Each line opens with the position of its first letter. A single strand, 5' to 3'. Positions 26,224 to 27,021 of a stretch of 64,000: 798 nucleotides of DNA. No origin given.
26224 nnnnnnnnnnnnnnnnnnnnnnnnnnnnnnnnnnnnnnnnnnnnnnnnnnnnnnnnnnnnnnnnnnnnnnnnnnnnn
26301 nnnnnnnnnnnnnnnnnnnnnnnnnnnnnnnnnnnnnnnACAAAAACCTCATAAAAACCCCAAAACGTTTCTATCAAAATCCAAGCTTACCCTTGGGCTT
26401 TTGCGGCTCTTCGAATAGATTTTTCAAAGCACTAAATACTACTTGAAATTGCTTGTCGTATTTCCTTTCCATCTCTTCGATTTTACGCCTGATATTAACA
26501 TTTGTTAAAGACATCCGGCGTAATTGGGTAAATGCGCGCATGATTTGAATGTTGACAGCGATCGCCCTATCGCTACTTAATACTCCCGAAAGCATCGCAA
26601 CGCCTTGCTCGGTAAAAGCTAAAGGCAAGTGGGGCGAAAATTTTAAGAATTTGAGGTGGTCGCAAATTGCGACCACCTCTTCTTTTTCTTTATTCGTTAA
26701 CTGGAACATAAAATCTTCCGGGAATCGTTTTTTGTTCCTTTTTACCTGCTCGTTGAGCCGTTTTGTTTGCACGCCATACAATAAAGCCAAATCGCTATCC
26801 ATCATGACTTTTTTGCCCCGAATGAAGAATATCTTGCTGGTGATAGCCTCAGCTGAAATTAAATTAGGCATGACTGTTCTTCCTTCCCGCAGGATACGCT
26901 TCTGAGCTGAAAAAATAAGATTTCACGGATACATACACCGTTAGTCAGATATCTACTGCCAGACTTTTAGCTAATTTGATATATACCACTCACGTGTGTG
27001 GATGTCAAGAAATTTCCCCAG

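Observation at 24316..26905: Second AT-rich insertion between ppnP and groEL: second dGTPase-family paralog with an ORF6N/KilA-N-like gene, candidate nucleotide-depletion defence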

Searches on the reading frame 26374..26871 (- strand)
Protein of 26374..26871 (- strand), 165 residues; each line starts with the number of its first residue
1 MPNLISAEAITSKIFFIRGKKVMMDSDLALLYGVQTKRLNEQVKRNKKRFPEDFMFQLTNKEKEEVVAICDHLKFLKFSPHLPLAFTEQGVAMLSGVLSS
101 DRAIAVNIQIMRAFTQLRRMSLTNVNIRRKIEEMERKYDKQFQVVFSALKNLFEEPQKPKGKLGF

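Call 6: search_protein_families(library=pfam, proteins=[window:26374-26871:-], max_evalue=0.01)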
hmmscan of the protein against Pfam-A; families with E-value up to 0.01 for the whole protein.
window:26374-26871:- (165 aa): 1 family
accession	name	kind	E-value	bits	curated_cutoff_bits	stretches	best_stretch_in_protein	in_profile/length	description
PF10543.14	ORF6N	-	8.2e-31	106.6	27.8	1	12-97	1-86/86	ORF6N domain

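Call 7: search_protein_families(library=padloc, proteins=[window:26374-26871:-], max_evalue=0.01)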
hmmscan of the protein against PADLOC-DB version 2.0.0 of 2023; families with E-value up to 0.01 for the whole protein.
window:26374-26871:- (165 aa): 3 families
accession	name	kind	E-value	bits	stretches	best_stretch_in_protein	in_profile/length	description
PDLC04856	PDC-S05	-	1.4e-62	208.6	1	3-158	3-167/177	-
PDLC04869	PDC-S05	-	1.8e-51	173.2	1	4-159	11-170/306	-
PDLC04849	PDC-S05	-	9.7e-42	140.7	1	1-154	1-152/183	-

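Call 8: search_protein_families(library=ncbifam, proteins=[window:26374-26871:-], max_evalue=0.01)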
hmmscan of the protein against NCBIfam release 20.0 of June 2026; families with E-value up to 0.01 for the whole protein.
window:26374-26871:- (165 aa): 0 families

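Call 16: search_solved_structures(query=window:26374-26871:-, max_evalue=1)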
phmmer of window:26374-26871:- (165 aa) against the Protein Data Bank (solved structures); distinct sequences matched with E-value up to 1: 2.
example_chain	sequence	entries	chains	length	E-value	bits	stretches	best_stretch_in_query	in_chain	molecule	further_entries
3mfq_A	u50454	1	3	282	0.012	18.6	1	63-164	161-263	High-affinity zinc uptake system protein znuA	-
9rxo_A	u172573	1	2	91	0.81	12.7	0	86-109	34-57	Na(+)/H(+) exchange regulatory cofactor NHE-RF3,Solute carrier family 22 member 12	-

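Call 44: find_homologous_proteins(query=window:26374-26871:-)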
Query window:26374-26871:- (165 aa): 8000 proteins with E <= 0.001 among 8000 candidates; the best 120 are listed.
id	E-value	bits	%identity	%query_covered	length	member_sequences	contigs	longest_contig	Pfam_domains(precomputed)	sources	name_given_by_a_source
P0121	1.4e-92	325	93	100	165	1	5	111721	PF10543.15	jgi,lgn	-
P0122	3.7e-86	304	100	87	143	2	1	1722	PF10543.15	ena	-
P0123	4.0e-82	291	83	100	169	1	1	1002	PF10543.15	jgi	jgi:hypothetical protein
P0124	4.1e-82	291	87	93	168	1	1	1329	PF10543.15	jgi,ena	-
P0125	1.4e-81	289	86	93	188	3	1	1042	PF10543.15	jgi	jgi:hypothetical protein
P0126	1.5e-81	289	83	100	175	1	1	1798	PF10543.15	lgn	-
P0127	1.9e-81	289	83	100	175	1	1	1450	PF10543.15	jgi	-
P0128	1.1e-80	287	83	100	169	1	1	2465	PF10543.15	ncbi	-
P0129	2.6e-80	285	83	100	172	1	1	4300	PF10543.15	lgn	-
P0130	4.5e-80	285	82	100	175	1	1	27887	PF10543.15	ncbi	ncbi:MAG: ORF6N domain-containing protein [Candidatus Omnitrophota bacterium]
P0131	5.3e-80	284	84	93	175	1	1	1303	PF10543.15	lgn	-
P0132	6.5e-80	284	93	87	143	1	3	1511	PF10543.15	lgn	-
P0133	2.0e-79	282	81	100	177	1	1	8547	PF10543.15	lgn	-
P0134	2.0e-79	282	81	100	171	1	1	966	PF10543.15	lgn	-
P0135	2.5e-79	282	80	100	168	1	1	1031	PF10543.15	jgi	jgi:hypothetical protein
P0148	9.3e-77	274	79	100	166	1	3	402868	PF10543.15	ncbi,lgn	-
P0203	6.3e-65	235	70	100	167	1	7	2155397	PF10543.15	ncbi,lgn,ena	ncbi:MAG: ORF6N domain-containing protein [Candidatus Omnitrophota bacterium]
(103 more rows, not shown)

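Call 45: find_encoding_contigs(protein=P0121, flank=6000, max_places=3)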
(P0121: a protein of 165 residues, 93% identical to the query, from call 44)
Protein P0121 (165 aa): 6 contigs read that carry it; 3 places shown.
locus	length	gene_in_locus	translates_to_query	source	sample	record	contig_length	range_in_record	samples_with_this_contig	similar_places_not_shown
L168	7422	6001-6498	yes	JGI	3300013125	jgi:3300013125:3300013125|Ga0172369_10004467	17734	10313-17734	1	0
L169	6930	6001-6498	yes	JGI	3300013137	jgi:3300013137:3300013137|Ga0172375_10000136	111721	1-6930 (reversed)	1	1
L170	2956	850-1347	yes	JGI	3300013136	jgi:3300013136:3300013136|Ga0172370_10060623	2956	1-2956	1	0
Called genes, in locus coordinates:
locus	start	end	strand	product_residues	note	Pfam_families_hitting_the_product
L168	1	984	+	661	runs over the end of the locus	PF00270:DEAD (faint), PF04851:ResIII, PF17757:UvrB_inter, PF27431:UvrB_3rd, PF00271:Helicase_C, PF12344:UvrB, PF02151:UVR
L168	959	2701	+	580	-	PF13231:PMT_2, PF13431:TPR_17 (faint), PF13432:TPR_16 (faint), PF00515:TPR_1 (weak), PF13414:TPR_11 (weak), PF14559:TPR_19 (weak), PF00515:TPR_1 (weak), PF07719:TPR_2 (weak), +4 more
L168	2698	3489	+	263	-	PF03309:Pan_kinase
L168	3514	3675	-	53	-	-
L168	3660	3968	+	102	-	PF00166:Cpn10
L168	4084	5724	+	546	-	PF00118:Cpn60_TCP1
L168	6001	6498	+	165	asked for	PF10543:ORF6N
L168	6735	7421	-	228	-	?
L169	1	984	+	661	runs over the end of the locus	PF00270:DEAD (faint), PF04851:ResIII, PF17757:UvrB_inter, PF27431:UvrB_3rd, PF00271:Helicase_C, PF12344:UvrB, PF02151:UVR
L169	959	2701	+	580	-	PF13231:PMT_2, PF13431:TPR_17 (faint), PF13432:TPR_16 (faint), PF00515:TPR_1 (weak), PF13414:TPR_11 (weak), PF14559:TPR_19 (weak), PF00515:TPR_1 (weak), PF07719:TPR_2 (weak), +4 more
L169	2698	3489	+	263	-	PF03309:Pan_kinase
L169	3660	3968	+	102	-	PF00166:Cpn10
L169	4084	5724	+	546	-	PF00118:Cpn60_TCP1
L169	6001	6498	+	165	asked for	PF10543:ORF6N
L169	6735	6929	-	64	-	?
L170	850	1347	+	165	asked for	PF10543:ORF6N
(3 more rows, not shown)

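Call 46: find_encoding_contigs(protein=P0148, flank=6000, max_places=2)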
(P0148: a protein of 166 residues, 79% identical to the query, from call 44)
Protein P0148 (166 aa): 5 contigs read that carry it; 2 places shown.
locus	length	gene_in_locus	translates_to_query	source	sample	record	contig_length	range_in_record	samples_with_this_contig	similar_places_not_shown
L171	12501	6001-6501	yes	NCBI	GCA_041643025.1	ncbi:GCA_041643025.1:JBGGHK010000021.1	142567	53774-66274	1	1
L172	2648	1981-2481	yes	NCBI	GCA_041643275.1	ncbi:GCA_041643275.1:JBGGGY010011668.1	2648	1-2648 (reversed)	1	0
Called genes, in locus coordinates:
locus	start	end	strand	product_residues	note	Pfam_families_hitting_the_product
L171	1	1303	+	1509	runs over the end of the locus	PF00310:GATase_2, PF04898:Glu_syn_central, PF01645:Glu_synthase, PF01493:GXGXG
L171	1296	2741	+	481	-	PF14691:Fer4_20, PF00890:FAD_binding_2 (weak), PF01266:DAO (weak), PF03486:HI0933_like (weak), PF07992:Pyr_redox_2, PF13450:NAD_binding_8, PF01593:Amino_oxidase (weak), PF07992:Pyr_redox_2, +5 more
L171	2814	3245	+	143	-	PF07963:N_methyl (weak)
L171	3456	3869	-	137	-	-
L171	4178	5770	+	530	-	PF01645:Glu_synthase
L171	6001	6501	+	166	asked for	PF10543:ORF6N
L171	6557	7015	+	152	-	-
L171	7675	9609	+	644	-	-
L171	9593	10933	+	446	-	PF13487:HD_5, PF01966:HD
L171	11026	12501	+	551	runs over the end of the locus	PF06418:CTP_synth_N, PF00117:GATase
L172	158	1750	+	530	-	PF01645:Glu_synthase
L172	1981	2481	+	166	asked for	PF10543:ORF6N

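Call 47: find_encoding_contigs(protein=P0203, flank=6000, max_places=3)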
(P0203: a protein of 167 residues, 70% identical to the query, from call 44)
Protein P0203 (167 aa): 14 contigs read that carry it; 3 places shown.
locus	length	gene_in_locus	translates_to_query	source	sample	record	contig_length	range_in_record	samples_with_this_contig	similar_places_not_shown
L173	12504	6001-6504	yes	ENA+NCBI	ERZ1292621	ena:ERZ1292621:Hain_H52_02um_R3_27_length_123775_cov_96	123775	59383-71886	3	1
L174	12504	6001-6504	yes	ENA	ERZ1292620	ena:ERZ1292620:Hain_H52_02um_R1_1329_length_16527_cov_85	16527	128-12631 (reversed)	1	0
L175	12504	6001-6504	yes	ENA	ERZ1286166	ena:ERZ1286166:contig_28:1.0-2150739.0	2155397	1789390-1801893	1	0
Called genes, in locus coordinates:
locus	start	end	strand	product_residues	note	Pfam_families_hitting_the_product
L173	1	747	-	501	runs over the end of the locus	PF02386:TrkH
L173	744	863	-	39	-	-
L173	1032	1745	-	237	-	PF00072:Response_reg, PF00486:Trans_reg_C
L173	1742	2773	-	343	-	PF13493:DUF4118, PF00512:HisKA, PF02518:HATPase_c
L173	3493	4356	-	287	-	PF07804:HipA_C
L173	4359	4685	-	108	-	PF13657:Couple_hipA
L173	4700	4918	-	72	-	PF12844:HTH_19 (weak), PF13560:HTH_31, PF13744:HTH_37 (weak), PF01381:HTH_3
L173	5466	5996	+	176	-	PF10543:ORF6N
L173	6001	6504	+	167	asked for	PF10543:ORF6N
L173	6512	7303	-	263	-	PF02146:SIR2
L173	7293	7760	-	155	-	PF02643:DUF192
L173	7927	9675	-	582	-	-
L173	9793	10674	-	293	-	-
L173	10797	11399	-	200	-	-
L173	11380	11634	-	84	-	-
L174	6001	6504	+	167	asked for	PF10543:ORF6N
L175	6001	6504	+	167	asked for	PF10543:ORF6N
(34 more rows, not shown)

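Call 89: search_dna_similar(query=window:26374-26871:-, collection=phages, mode=protein, max_rows=12)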
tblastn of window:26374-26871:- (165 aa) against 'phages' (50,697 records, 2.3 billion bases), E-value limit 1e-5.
Records with a match: 5; places in all: 7; records where one place covers at least 80% of the query: 0.
Best place of each record, by identity: <60% 5.
By first word of the organism name: Bacteriophage 5.
By host as written in the record: - 5.
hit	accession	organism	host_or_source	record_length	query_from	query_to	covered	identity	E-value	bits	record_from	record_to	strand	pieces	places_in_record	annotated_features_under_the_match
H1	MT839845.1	Bacteriophage sp.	human fecal samples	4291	10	120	67%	56.3%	7e-29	116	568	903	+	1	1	record has no annotation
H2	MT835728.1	Bacteriophage sp.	human fecal samples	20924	3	120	72%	52.4%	4e-29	117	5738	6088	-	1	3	record has no annotation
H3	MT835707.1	Bacteriophage sp.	human fecal samples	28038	8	123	70%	51.7%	4e-27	111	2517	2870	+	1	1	record has no annotation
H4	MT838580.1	Bacteriophage sp.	human fecal samples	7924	42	124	50%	38.8%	6e-7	54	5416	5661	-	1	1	record has no annotation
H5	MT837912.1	Bacteriophage sp.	human fecal samples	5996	72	135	39%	48.4%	2e-8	58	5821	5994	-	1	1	record has no annotation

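Call 115: predict_structure(alignment_id=A7)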
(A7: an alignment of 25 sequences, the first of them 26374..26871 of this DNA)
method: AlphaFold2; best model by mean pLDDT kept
length: 165 residues; sequences in the alignment: 25
mean_pLDDT: 50.2   pTM: 0.28
mean pLDDT of the five models: 50.2, 50.1, 45.7, 45.5, 44.3
residues with pLDDT >= 90: 0; 70-90: 6; 50-70: 68; < 50: 91
segments of 3 or more residues with pLDDT < 50: 1-5, 10-34, 64-112, 163-165
pLDDT, mean of each block of 10 residues (from residue 1): 43 40 42 52 58 52 45 34 43 45 46 55 68 65 61 56 46
secondary structure, 60 per line:
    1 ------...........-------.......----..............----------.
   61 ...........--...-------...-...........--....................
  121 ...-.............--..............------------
elements in order: H7-17 H25-31 H36-49 H60-71 H88-98 H101-123 H125-137 H140-153
